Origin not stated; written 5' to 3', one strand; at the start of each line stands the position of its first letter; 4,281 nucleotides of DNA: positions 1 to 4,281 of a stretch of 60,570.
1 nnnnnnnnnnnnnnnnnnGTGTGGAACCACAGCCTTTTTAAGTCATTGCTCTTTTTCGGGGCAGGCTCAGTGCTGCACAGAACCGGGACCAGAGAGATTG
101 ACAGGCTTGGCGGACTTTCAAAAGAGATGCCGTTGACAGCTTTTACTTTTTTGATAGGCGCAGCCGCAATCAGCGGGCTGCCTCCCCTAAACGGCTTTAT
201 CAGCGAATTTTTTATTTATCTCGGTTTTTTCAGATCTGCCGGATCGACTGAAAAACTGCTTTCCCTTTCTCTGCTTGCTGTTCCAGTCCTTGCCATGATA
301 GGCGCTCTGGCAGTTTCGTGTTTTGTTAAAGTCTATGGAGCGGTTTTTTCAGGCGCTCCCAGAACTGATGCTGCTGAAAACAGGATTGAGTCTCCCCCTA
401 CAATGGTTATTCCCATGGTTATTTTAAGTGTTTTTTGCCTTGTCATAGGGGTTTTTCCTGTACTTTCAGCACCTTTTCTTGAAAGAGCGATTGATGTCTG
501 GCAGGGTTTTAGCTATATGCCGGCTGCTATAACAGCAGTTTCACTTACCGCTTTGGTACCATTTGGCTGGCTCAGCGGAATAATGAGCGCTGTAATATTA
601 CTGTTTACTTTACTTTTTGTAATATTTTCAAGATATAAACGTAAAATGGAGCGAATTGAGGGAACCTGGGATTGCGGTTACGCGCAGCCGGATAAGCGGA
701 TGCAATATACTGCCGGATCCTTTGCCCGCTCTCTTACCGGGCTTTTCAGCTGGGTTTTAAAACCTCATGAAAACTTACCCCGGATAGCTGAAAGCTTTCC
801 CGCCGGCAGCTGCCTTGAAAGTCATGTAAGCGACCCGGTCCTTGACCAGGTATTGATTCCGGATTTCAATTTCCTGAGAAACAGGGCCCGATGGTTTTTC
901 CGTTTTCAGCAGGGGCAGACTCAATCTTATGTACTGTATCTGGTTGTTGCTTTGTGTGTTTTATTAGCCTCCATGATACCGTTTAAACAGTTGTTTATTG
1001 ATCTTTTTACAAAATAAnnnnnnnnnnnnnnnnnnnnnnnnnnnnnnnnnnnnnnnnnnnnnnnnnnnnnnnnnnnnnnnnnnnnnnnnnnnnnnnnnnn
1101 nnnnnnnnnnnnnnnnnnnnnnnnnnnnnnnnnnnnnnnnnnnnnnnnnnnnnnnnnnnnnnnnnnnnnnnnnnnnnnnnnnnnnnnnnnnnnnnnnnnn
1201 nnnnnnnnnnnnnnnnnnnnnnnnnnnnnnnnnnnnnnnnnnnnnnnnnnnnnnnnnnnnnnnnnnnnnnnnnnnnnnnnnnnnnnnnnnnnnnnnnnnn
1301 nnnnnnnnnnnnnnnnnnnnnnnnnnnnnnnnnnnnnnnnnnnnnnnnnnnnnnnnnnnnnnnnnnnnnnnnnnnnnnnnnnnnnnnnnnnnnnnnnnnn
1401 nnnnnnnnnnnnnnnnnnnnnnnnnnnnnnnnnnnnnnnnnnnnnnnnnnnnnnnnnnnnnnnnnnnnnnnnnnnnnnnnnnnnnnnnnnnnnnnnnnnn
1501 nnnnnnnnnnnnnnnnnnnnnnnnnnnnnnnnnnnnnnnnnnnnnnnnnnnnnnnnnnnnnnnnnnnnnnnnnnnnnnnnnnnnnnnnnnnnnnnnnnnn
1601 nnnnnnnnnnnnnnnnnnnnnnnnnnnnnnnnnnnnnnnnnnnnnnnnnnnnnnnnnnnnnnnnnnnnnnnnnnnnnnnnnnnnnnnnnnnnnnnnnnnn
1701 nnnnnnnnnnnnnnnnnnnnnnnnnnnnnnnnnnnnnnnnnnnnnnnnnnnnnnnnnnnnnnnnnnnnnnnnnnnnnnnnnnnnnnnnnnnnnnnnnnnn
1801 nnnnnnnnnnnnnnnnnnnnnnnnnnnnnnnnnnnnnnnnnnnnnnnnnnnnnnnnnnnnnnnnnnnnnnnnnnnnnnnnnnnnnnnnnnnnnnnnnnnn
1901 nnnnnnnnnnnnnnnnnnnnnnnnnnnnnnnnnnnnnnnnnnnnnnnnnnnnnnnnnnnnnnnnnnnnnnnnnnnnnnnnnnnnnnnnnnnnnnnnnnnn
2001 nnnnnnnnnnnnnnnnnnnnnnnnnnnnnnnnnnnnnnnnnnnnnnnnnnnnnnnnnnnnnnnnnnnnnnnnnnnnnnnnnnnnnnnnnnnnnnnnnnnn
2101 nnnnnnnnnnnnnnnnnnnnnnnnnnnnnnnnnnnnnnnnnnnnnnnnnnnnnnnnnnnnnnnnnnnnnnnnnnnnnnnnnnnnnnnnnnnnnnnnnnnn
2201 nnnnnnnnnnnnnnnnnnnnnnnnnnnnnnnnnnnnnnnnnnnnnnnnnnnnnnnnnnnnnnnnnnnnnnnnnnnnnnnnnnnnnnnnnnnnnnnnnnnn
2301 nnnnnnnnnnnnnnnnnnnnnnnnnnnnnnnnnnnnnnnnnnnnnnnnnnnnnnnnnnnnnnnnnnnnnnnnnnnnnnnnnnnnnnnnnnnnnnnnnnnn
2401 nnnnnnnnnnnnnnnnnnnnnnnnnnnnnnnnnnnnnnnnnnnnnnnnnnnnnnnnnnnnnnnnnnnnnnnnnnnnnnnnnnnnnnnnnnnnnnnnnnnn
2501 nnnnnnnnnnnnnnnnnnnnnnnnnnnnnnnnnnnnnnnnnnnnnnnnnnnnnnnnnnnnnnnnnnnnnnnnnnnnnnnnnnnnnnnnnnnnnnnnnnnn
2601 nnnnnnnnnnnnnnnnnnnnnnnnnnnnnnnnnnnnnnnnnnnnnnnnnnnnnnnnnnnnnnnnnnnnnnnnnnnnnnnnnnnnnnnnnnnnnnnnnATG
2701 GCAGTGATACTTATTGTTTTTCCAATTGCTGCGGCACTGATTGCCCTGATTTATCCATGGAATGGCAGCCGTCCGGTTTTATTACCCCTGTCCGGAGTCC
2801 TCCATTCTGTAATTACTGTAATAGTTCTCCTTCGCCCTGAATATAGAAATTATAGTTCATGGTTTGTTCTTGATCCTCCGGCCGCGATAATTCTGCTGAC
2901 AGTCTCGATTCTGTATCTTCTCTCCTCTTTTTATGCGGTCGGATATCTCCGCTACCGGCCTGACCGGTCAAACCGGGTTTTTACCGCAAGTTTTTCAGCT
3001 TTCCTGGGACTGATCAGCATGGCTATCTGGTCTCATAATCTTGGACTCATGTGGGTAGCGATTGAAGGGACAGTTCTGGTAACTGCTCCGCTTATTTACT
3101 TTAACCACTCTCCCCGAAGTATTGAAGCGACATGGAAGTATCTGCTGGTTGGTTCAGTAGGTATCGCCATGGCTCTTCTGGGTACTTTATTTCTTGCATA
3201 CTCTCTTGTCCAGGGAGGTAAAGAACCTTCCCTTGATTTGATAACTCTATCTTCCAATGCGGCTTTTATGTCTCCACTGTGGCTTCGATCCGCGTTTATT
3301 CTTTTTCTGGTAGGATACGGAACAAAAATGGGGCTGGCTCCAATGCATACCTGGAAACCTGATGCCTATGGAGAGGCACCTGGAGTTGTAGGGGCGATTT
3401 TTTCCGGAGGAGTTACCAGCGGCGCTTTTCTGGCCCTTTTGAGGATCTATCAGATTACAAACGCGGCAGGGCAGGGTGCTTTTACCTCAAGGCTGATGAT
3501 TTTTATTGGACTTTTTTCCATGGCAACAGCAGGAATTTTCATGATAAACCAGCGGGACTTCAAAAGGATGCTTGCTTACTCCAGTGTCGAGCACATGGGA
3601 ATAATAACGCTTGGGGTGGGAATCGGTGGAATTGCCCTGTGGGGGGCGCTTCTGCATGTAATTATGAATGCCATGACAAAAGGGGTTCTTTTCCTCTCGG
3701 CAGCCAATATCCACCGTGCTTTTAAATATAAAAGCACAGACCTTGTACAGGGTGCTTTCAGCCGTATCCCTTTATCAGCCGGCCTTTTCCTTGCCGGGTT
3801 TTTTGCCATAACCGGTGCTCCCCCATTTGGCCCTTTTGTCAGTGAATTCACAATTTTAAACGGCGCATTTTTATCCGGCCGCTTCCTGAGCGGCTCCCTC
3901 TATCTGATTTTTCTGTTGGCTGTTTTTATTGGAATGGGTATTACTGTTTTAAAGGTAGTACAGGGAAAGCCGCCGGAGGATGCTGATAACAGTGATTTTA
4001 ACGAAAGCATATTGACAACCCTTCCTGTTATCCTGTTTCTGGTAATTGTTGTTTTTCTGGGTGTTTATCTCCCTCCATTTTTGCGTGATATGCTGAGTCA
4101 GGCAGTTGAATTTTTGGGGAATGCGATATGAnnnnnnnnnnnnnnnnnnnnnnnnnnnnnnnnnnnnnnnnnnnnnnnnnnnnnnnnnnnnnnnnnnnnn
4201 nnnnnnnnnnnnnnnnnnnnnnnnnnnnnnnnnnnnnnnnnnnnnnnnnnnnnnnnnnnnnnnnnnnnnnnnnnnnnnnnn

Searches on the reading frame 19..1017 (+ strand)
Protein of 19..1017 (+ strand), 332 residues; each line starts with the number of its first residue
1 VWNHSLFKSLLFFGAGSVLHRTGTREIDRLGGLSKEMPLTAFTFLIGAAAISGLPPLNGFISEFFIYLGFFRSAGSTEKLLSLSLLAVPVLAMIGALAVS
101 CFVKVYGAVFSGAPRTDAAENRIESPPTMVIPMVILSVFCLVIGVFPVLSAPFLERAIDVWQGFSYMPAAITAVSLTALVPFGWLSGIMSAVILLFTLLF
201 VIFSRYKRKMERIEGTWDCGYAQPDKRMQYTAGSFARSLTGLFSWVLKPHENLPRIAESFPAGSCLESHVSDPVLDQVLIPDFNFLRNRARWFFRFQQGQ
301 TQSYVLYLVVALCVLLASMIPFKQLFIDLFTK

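Call 42: search_protein_families(library=pfam, proteins=[window:19-1017:+], max_evalue=0.00001)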
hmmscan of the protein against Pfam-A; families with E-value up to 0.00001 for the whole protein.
window:19-1017:+ (332 aa): 1 family
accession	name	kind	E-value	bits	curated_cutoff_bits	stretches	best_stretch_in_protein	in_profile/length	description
PF00361.26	Proton_antipo_M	-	3.1e-14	53.3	21.5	1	1-72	205-277/294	NADH:quinone oxidoreductase/Mrp antiporter, TM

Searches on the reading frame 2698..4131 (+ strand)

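Call 42: search_protein_families(library=pfam, proteins=[window:2698-4131:+], max_evalue=0.00001)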
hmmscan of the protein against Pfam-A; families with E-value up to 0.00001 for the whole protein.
window:2698-4131:+ (477 aa): 1 family
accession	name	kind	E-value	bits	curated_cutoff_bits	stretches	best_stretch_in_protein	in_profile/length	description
PF00361.26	Proton_antipo_M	-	4e-43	148.1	21.5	1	112-396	1-281/294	NADH:quinone oxidoreductase/Mrp antiporter, TM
